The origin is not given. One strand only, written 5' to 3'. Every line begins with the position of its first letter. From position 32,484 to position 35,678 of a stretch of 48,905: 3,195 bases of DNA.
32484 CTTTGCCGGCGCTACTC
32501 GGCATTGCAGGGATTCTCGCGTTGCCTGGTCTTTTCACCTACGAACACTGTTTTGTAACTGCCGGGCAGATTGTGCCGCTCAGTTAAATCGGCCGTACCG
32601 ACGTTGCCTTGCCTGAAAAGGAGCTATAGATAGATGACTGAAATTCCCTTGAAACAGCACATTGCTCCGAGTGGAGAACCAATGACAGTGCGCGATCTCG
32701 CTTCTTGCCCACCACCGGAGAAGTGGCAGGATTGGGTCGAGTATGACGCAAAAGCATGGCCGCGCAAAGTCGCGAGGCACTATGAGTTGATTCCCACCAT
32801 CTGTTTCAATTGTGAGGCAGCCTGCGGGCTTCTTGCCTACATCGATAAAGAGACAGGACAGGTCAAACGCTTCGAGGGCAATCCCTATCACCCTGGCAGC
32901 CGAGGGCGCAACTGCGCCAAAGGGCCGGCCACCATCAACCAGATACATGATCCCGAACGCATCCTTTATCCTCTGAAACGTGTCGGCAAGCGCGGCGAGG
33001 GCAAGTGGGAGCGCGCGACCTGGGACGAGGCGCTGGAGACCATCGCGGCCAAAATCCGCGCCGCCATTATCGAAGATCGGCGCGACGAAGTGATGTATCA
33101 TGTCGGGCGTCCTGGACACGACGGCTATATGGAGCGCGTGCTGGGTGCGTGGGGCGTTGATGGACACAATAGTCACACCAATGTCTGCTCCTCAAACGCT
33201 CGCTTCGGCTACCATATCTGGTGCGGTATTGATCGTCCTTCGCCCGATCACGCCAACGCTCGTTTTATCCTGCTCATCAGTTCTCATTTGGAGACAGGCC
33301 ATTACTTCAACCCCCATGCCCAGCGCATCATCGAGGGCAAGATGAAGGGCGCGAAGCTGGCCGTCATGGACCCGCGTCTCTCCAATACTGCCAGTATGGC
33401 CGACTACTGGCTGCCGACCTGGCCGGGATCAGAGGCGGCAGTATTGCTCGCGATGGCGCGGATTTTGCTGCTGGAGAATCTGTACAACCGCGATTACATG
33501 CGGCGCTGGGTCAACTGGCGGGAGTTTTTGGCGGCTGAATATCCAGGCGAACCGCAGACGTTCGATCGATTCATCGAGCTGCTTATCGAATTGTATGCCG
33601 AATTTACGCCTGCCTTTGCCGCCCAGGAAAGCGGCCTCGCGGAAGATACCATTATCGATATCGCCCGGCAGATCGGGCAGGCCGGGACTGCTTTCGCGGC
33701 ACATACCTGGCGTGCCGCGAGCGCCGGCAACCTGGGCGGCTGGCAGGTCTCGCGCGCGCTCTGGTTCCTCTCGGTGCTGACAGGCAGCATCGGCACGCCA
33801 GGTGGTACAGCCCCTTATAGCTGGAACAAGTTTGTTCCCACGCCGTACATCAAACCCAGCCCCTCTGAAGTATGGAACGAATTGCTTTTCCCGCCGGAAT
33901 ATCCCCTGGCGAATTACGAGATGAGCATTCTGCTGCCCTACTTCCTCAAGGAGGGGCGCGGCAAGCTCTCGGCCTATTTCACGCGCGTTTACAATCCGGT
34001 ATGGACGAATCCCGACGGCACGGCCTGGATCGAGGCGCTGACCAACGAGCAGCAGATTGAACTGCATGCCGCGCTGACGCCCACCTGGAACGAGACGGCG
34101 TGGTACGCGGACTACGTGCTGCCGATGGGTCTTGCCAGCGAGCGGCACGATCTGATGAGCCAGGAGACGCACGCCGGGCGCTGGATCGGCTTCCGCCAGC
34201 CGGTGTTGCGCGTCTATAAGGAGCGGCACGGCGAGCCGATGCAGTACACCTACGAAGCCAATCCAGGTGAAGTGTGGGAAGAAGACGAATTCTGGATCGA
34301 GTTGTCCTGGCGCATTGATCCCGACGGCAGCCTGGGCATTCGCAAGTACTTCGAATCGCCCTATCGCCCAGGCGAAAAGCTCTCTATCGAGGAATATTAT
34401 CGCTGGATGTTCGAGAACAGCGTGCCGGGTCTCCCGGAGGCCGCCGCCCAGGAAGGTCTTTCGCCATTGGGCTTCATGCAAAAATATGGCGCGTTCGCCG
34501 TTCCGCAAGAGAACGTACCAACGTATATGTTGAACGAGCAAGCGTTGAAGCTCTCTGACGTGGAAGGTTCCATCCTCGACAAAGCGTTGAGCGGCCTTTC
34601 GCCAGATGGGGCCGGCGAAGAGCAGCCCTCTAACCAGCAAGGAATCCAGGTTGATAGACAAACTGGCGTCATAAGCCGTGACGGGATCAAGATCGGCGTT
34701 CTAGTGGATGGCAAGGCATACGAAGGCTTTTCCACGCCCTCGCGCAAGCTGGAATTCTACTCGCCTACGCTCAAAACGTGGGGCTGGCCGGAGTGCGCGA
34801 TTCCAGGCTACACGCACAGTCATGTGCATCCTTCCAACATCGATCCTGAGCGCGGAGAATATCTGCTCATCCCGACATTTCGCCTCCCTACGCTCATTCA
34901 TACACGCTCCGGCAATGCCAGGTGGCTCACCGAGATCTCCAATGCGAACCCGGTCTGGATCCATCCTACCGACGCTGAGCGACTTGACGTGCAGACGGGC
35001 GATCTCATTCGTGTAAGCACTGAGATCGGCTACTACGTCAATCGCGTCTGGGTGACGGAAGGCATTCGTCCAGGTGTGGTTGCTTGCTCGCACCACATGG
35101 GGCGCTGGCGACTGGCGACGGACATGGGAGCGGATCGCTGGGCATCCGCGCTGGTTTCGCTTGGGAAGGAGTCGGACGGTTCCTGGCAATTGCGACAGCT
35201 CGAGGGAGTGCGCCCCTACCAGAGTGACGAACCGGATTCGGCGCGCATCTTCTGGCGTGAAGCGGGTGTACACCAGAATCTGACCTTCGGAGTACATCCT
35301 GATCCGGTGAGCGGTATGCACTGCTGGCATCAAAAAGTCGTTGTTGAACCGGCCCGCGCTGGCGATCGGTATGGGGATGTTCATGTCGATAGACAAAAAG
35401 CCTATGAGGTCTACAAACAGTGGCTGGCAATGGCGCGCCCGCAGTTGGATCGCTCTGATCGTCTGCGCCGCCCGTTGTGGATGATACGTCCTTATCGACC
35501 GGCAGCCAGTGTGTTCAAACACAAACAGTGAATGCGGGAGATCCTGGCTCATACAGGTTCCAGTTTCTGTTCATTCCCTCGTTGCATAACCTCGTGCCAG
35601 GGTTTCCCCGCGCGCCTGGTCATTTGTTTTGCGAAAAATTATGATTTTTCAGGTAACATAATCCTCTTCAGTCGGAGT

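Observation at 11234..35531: Contiguous cytoplasmic sulfane-sulfur-to-sulfate oxidation island: sensors, carriers, sHdr, PDO and a Soe-like enzyme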

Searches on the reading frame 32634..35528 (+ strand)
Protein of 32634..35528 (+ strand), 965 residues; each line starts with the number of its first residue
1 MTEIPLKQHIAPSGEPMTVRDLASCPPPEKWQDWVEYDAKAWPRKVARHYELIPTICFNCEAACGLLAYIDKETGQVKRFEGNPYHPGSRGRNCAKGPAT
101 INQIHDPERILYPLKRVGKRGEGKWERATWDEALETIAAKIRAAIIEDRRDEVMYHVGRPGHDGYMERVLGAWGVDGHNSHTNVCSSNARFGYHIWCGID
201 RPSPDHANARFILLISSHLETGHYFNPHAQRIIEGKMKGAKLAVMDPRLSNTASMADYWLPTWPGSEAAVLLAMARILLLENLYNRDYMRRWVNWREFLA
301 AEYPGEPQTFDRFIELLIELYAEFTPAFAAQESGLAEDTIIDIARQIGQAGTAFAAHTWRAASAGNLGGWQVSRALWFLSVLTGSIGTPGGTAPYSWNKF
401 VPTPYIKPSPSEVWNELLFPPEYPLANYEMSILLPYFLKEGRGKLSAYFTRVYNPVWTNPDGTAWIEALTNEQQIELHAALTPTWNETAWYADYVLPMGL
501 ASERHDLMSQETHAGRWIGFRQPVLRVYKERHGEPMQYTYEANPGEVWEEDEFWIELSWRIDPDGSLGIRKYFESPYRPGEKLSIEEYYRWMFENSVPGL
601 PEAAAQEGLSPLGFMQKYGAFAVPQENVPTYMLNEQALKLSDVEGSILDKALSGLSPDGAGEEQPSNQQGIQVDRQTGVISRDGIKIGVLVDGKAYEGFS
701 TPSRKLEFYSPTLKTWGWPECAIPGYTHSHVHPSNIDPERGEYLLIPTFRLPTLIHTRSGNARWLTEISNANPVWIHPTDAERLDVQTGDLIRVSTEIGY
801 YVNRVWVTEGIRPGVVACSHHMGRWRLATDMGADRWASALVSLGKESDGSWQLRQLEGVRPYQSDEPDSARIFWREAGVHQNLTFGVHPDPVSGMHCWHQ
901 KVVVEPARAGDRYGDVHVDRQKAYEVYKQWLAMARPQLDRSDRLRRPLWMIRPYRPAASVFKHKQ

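Call 6: search_protein_families(library=pfam, proteins=[window:32634-35528:+], max_evalue=0.01)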
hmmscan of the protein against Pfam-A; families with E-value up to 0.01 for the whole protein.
window:32634-35528:+ (965 aa): 3 families
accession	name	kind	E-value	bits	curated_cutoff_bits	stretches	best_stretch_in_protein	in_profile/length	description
PF00384.28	Molybdopterin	-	1.6e-22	80.5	24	1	109-510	1-322/353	Molybdopterin oxidoreductase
PF01568.27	Molydop_binding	-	5.7e-16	59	26.8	1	748-824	5-82/110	Molydopterin dinucleotide binding domain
PF04879.21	Molybdop_Fe4S4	-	5.9e-10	39.4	22.7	1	53-105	4-54/55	Molybdopterin oxidoreductase Fe4S4 domain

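Call 13: search_protein_families(library=ncbifam, proteins=[window:32634-35528:+], max_evalue=0.001)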
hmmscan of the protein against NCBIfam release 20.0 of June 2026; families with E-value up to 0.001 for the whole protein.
window:32634-35528:+ (965 aa): 22 families
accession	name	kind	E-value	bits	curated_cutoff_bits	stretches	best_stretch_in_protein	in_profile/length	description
NF012032.0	PRK15488.1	equivalog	8.5e-60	202.6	694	2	49-392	40-361/759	thiosulfate reductase PhsA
TIGR02166.1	dmsA_ynfE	subfamily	1.1e-57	195.7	777.7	2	56-393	49-398/794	DMSO/selenate family reductase complex A subunit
TIGR03479.1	DMSO_red_II_alp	subfamily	3.4e-46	157.8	984.75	1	55-290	61-304/913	molybdopterin-dependent oxidoreductase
TIGR01591.1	Fdh-alpha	equivalog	5.6e-45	153.6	666.25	1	55-391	1-316/672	formate dehydrogenase subunit alpha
NF041885.1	selenate_YnfE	exception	1.6e-43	148.7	1675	3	239-392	251-404/805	selenate/tellurate reductase subunit YnfE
NF041884.1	selenate_YnfF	exception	6.7e-42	143.3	1650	2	57-393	51-398/798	selenate/tellurate reductase subunit YnfF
NF011566.1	PRK14990.1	exception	2.1e-38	131.9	1600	2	57-393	64-418/814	dimethylsulfoxide reductase subunit A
NF041714.1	arsenate_red_ArrA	equivalog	4e-35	121.2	1600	2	51-397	49-404/848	arsenate respiratory reductase molybdopterin-containing subunit ArrA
NF011567.1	PRK14991.1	equivalog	1.5e-34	118.9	1750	4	89-136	136-183/1022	tetrathionate reductase subunit TtrA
TIGR01553.1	formate-DH-alph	equivalog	5.8e-29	100.5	814.2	2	55-142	47-137/1009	formate dehydrogenase-N subunit alpha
NF041783.2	mnquin_red_QrcB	equivalog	9.8e-25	86.8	440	1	48-506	48-462/695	menaquinone reductase molybdopterin-binding-like subunit QrcB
TIGR00509.1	bisC_fam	subfamily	3.1e-23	81.9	1017.55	2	698-826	580-709/772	molybdopterin guanine dinucleotide-containing S/N-oxide reductase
NF042978.1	EthbenzDh_ebdA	equivalog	3.6e-23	81.3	2000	1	92-289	125-325/977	ethylbenzene dehydrogenase subunit alpha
NF041513.1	formate_DH_Act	exception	4.8e-23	80.9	1400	1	50-303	40-305/1067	formate dehydrogenase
NF047855.1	AssmNtatRedNasC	equivalog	5.5e-22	77.8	1100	1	50-297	18-267/708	assimilatory nitrate reductase catalytic subunit NasC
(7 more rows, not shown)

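Call 15: find_homologous_proteins(query=window:32634-35528:+, max_evalue=1e-10)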
Query window:32634-35528:+ (965 aa): 8000 proteins with E <= 1e-10 among 8000 candidates; the best 120 are listed.
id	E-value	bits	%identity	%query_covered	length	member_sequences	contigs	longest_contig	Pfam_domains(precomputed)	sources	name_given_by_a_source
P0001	0.0e+0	2312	100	100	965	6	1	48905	PF00384.28,PF01568.28,PF04879.22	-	-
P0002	0.0e+0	2168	93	100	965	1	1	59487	PF00384.28,PF01568.28,PF04879.22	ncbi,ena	-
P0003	0.0e+0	1982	84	100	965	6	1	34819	PF00384.28,PF01568.28,PF04879.22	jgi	jgi:anaerobic selenocysteine-containing dehydrogenase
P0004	0.0e+0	1949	83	100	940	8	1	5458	PF00384.28,PF01568.28,PF04879.22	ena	-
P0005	0.0e+0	1945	83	100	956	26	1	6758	PF00384.28,PF01568.28,PF04879.22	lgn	-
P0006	0.0e+0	1937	83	100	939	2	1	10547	PF00384.28,PF01568.28,PF04879.22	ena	-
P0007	0.0e+0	1932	83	100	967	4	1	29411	PF00384.28,PF01568.28,PF04879.22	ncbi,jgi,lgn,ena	jgi:anaerobic selenocysteine-containing dehydrogenase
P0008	0.0e+0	1930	82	100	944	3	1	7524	PF00384.28,PF01568.28,PF04879.22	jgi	jgi:anaerobic selenocysteine-containing dehydrogenase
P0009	0.0e+0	1927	82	100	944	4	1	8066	PF00384.28,PF01568.28,PF04879.22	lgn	-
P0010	0.0e+0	1926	82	100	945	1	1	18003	PF00384.28,PF01568.28,PF04879.22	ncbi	-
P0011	0.0e+0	1923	83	100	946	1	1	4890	PF00384.28,PF01568.28,PF04879.22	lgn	-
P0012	0.0e+0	1922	82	100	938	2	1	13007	PF00384.28,PF01568.28,PF04879.22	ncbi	ncbi:MAG: molybdopterin-dependent oxidoreductase [Ktedonobacteraceae bacterium]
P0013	0.0e+0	1922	82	100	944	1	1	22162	PF00384.28,PF01568.28,PF04879.22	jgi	jgi:anaerobic selenocysteine-containing dehydrogenase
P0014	0.0e+0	1922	82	100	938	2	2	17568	PF00384.28,PF01568.28,PF04879.22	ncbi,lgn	ncbi:MAG: molybdopterin-dependent oxidoreductase [Ktedonobacteraceae bacterium]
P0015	0.0e+0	1921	82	100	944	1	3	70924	PF00384.28,PF01568.28,PF04879.22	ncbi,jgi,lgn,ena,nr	ncbi:MAG TPA: molybdopterin-dependent oxidoreductase [Ktedonobacteraceae bacterium]|nr:molybdopterin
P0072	0.0e+0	1859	79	100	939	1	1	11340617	PF00384.28,PF01568.28,PF04879.22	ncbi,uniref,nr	ncbi:formate dehydrogenase [Ktedonosporobacter rubrisoli]|uniref:Formate dehydrogenase n=1 Tax=Ktedo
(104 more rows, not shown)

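Call 16: search_solved_structures(query=window:32634-35528:+, max_evalue=0.00001)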
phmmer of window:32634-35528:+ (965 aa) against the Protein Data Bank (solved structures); distinct sequences matched with E-value up to 0.00001: 49.
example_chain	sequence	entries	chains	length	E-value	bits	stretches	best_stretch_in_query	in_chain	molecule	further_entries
2vpw_A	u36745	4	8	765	5.6e-39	136.9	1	48-330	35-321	THIOSULFATE REDUCTASE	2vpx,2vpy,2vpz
6cz7_A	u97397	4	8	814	7.7e-38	133.1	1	51-396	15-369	ArrA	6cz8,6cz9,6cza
2e7z_A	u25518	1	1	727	5.9e-30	107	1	55-299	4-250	Acetylene hydratase Ahy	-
7qv7_S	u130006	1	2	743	4.7e-29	104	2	51-391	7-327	Hydrogen dependent carbon dioxide reductase subunit FdhF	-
9t1s_L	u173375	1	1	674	1e-26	96.3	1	51-394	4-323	formate dehydrogenase (coenzyme F420)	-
2jim_A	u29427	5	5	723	6.1e-25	90.4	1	53-393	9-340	PERIPLASMIC NITRATE REDUCTASE | PROTEIN (PERIPLASMIC NITRATE REDUCTASE)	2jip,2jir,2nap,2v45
2jio_A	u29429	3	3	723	3e-24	88.1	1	53-393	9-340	PERIPLASMIC NITRATE REDUCTASE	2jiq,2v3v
9vap_A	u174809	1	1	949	1.8e-23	85.5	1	51-301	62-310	Formate dehydrogenase molybdopterin-binding subunit FdhA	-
5e7o_A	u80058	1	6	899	5.9e-23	83.8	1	58-291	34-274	DMSO reductase family type II enzyme, molybdopterin subunit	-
4ydd_A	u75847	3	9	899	8.5e-23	83.3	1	58-291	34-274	DMSO reductase family type II enzyme, molybdopterin subunit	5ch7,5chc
9wxb_B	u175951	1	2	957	2.7e-22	81.6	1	52-390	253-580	Formate dehydrogenase alpha subunit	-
2ivf_A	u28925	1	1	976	5.1e-21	77.4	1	92-289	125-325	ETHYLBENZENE DEHYDROGENASE ALPHA-SUBUNIT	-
1h0h_A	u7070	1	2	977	6.3e-20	73.8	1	55-299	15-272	FORMATE DEHYDROGENASE SUBUNIT ALPHA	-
6tg9_A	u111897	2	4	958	6.6e-20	73.7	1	52-321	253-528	Formate dehydrogenase subunit alpha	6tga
1kqf_A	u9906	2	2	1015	5.3e-19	70.7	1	45-143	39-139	FORMATE DEHYDROGENASE, NITRATE-INDUCIBLE, MAJOR SUBUNIT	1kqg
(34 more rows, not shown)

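Call 20: find_encoding_contigs(protein=P0072, flank=10000, max_places=2)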
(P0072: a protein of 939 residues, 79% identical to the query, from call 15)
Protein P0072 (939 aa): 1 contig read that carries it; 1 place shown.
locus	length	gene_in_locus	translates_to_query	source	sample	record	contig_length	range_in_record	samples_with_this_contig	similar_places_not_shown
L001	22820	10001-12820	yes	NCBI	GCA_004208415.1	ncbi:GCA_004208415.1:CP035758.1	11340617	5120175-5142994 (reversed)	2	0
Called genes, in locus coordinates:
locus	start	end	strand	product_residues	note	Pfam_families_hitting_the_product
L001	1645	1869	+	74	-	PF09360:zf-CDGSH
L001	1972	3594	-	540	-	PF00756:Esterase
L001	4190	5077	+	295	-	PF00126:HTH_1, PF03466:LysR_substrate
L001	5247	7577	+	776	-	PF00989:PAS, PF08447:PAS_3, PF13426:PAS_9, PF08448:PAS_4, PF08447:PAS_3, PF00989:PAS, PF08448:PAS_4, PF08447:PAS_3, +6 more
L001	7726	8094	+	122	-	PF00072:Response_reg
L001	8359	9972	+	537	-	PF13187:Fer4_9 (weak), PF13237:Fer4_10 (weak), PF13247:Fer4_11, PF12838:Fer4_7, PF25160:LdpA_Fe-S-bd (weak), PF00037:Fer4, PF12797:Fer4_2 (weak), PF03916:NrfD, +3 more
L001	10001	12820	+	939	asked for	PF04879:Molybdop_Fe4S4, PF00384:Molybdopterin, PF01568:Molydop_binding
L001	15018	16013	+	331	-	PF00561:Abhydrolase_1 (faint), PF12146:Hydrolase_4, PF12697:Abhydrolase_6 (weak), PF00326:Peptidase_S9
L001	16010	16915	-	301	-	PF23023:Anti-Pycsar_Apyc1, PF00753:Lactamase_B (weak), PF12706:Lactamase_B_2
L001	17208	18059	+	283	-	PF01370:Epimerase, PF05368:NmrA, PF13460:NAD_binding_10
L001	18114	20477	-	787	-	PF13676:TIR_2, PF05729:NACHT, PF13191:AAA_16 (faint)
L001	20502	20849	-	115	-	PF13560:HTH_31 (weak), PF01381:HTH_3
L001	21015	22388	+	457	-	PF00067:p450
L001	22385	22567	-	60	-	-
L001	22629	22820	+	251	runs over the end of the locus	PF11667:DUF3267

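Call 21: find_encoding_contigs(protein=P0002, flank=10000, max_places=2)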
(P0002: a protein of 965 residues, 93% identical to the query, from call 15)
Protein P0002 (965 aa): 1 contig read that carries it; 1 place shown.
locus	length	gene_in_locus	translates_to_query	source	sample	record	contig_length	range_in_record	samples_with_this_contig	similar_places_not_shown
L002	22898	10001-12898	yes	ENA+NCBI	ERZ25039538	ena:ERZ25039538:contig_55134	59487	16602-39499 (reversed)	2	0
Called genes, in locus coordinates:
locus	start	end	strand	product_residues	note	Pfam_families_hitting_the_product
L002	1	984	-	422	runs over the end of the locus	PF13484:Fer4_16 (faint), PF13237:Fer4_10 (faint), PF13183:Fer4_8, PF13187:Fer4_9, PF13534:Fer4_17, PF02754:CCG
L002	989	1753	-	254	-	-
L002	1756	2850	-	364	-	PF00890:FAD_binding_2 (weak), PF01266:DAO (weak), PF01494:FAD_binding_3 (weak), PF03486:HI0933_like (weak), PF07992:Pyr_redox_2, PF12831:FAD_oxidored, PF13450:NAD_binding_8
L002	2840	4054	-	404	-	PF02754:CCG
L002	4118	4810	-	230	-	PF13183:Fer4_8, PF13187:Fer4_9 (faint), PF13237:Fer4_10 (weak), PF13534:Fer4_17 (weak)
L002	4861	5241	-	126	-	PF02635:DsrE, PF13686:DrsE_2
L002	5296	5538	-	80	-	PF01206:TusA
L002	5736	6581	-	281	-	PF01925:TauE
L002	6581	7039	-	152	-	PF07843:DUF1634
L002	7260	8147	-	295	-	PF00126:HTH_1, PF03466:LysR_substrate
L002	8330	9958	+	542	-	PF12797:Fer4_2 (weak), PF13187:Fer4_9 (weak), PF13247:Fer4_11, PF12838:Fer4_7 (weak), PF25160:LdpA_Fe-S-bd (weak), PF00037:Fer4, PF12797:Fer4_2 (weak), PF03916:NrfD, +4 more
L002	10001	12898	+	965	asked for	PF04879:Molybdop_Fe4S4, PF00384:Molybdopterin, PF01568:Molydop_binding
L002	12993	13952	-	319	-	PF19459:DUF5996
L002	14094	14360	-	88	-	PF02148:zf-UBP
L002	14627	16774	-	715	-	PF01326:PPDK_N, PF27448:Rph_4th, PF00391:PEP-utilizers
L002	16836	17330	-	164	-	-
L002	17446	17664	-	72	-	-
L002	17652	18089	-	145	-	PF00440:TetR_N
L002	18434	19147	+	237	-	-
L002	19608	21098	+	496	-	PF02541:Ppx-GppA, PF05235:CHAD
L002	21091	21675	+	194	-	PF05235:CHAD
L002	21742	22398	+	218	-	PF21447:Ppx-GppA_III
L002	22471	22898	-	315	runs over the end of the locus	PF00903:Glyoxalase (faint), PF13468:Glyoxalase_3, PF13669:Glyoxalase_4 (weak)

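Call 22: search_dna_similar(query=window:32634-35528:+, collection=plasmids, mode=protein, max_rows=30, max_evalue=1e-50)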
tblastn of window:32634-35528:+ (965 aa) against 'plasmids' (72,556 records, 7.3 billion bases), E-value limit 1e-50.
Records with a match: 9; places in all: 9; records where one place covers at least 80% of the query: 9.
Best place of each record, by identity: 60-80% 1; <60% 8.
By first word of the organism name: Natrinema 3; Thermomicrobium 1; Rhodococcus 1; Halomarina 1; Halomicrococcus 1; Sulfurovum 1; Azoarcus 1.
By predicted mobility (MOB-suite, as given by PLSDB): non-mobilizable 7; mobilizable 2.
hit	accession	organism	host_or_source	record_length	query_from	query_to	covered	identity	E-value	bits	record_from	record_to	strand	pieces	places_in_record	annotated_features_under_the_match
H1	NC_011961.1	Thermomicrobium roseum DSM 5159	-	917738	16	962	98%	62.0%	0e+0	1221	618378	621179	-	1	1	molybdopterin-dependent oxidoreductase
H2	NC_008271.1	Rhodococcus jostii RHA1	-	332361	22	962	98%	59.9%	0e+0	1165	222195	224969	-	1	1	molybdopterin-dependent oxidoreductase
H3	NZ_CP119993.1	Halomarina sp. PSR21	cell culture,saline soil from Tarim ...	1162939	10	959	98%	56.8%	0e+0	1140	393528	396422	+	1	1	record has no annotation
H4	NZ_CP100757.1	Natrinema gelatinilyticum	marine sediment,sediment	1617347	8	956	98%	55.6%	0e+0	1115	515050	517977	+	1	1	record has no annotation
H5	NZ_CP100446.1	Natrinema caseinilyticum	marine sediment,sediment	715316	8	956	98%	55.6%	0e+0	1113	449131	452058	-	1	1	molybdopterin-dependent oxidoreductase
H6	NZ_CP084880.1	Natrinema halophilum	pure culture,salt mine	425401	16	956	98%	55.0%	0e+0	1096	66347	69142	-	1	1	molybdopterin-dependent oxidoreductase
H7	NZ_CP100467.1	Halomicrococcus gelatinilyticus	cell culture,sediment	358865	21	956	97%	53.0%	0e+0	1096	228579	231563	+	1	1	molybdopterin-dependent oxidoreductase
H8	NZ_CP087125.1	Sulfurovum mangrovi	Mangrove sediment,mangrove sediment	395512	22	956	96%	39.0%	6e-178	653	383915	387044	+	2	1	none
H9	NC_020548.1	Azoarcus sp. KH32C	-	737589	47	934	92%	32.6%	2e-122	419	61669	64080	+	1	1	molybdopterin-dependent oxidoreductase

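Call 23: get_annotated_region(hit=H1, flank=12000)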
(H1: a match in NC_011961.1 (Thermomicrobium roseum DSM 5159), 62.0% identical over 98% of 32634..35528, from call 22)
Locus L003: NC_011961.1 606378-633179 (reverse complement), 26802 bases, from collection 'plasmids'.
description: Thermomicrobium roseum DSM 5159 plasmid unnamed, complete sequence
organism: Thermomicrobium roseum DSM 5159 (NCBI taxid 309801)
taxonomy: Bacteria; Thermomicrobiota; Thermomicrobia; Thermomicrobiales; Thermomicrobiaceae; Thermomicrobium; Thermomicrobium roseum; Thermomicrobium roseum DSM 5159
host: -; source: -; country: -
typing (MOB-suite, as given by PLSDB): non-mobilizable
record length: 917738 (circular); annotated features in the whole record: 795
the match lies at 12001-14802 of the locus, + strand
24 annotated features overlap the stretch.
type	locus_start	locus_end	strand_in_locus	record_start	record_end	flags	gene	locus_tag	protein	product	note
CDS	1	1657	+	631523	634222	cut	-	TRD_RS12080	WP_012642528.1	right-handed parallel beta-helix repeat-containing protein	-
CDS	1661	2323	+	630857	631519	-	-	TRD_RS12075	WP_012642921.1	class F sortase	-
CDS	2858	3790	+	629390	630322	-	-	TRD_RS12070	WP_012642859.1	NAD(P)-dependent oxidoreductase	-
CDS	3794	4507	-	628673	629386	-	-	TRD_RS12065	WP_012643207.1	ABC transporter ATP-binding protein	-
CDS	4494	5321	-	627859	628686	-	-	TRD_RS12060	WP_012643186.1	ABC transporter ATP-binding protein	-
CDS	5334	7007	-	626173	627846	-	-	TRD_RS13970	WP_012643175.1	leucine/isoleucine/valine transporter permease subunit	-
CDS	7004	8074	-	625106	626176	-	-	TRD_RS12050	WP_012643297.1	branched-chain amino acid ABC transporter permease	-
CDS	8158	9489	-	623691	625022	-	-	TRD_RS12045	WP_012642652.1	branched-chain amino acid ABC transporter substrate-binding protein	GO:0015803 - branched-chain amino acid transport [Evidence IEA]; GO:0055085 - transmembrane transport [Evidence IEA]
CDS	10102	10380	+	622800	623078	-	-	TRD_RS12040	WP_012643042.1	metal-sensitive transcriptional regulator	-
CDS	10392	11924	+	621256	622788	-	-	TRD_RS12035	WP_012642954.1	4Fe-4S dicluster domain-containing protein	-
CDS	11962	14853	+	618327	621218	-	-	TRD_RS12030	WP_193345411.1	molybdopterin-dependent oxidoreductase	-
CDS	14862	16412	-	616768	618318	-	-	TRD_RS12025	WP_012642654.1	glycosyltransferase family 39 protein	-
CDS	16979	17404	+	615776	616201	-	-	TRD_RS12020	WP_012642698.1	archease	-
CDS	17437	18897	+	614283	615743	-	-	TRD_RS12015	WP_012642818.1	RtcB family protein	GO:0006396 - RNA processing [Evidence IEA]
CDS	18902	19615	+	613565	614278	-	-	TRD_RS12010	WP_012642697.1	HAD family hydrolase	-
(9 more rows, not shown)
